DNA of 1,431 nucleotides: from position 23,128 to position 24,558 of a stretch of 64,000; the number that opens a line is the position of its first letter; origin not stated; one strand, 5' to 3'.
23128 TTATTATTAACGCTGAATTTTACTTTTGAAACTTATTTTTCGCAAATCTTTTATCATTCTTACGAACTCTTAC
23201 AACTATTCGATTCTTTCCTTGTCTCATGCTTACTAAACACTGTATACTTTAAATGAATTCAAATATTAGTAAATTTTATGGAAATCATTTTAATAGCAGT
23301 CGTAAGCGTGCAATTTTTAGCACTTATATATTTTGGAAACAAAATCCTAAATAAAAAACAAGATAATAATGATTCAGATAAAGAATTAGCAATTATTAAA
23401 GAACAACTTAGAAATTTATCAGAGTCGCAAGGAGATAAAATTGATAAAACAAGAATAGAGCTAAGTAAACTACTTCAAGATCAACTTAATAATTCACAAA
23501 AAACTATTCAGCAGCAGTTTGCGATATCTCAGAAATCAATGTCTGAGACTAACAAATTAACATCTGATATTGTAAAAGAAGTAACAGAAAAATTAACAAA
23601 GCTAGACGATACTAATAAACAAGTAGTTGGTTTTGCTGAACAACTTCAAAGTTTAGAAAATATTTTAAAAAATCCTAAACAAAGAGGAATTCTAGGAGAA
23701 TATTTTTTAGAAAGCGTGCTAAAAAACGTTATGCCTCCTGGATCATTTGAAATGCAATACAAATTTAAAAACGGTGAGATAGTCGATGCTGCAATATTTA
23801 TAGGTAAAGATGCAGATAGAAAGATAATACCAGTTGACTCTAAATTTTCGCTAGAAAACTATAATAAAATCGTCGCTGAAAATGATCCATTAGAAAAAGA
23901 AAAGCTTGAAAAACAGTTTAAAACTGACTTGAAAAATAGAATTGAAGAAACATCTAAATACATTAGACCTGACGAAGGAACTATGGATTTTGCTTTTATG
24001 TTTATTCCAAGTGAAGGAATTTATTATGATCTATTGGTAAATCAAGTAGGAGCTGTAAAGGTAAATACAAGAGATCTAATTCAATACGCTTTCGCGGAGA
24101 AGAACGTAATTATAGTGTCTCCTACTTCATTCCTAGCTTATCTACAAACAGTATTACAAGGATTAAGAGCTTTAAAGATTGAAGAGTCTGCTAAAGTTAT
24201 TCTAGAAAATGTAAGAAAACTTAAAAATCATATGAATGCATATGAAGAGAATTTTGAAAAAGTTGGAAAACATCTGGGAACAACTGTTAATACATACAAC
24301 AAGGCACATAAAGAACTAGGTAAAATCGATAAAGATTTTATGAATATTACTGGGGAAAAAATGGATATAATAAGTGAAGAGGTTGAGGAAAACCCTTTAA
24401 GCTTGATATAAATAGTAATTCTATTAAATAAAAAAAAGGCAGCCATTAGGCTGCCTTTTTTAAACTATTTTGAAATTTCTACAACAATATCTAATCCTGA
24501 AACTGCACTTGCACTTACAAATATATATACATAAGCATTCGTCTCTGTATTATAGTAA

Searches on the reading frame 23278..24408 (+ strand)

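Call 74: search_protein_families(library=pfam, proteins=[window:23278-24408:+], max_evalue=0.00001)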
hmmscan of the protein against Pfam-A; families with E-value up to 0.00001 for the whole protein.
window:23278-24408:+ (377 aa): 1 family
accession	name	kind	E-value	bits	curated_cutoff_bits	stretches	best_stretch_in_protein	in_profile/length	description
PF02646.22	RmuC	-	7e-56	189.9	26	1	69-347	2-270/291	RmuC family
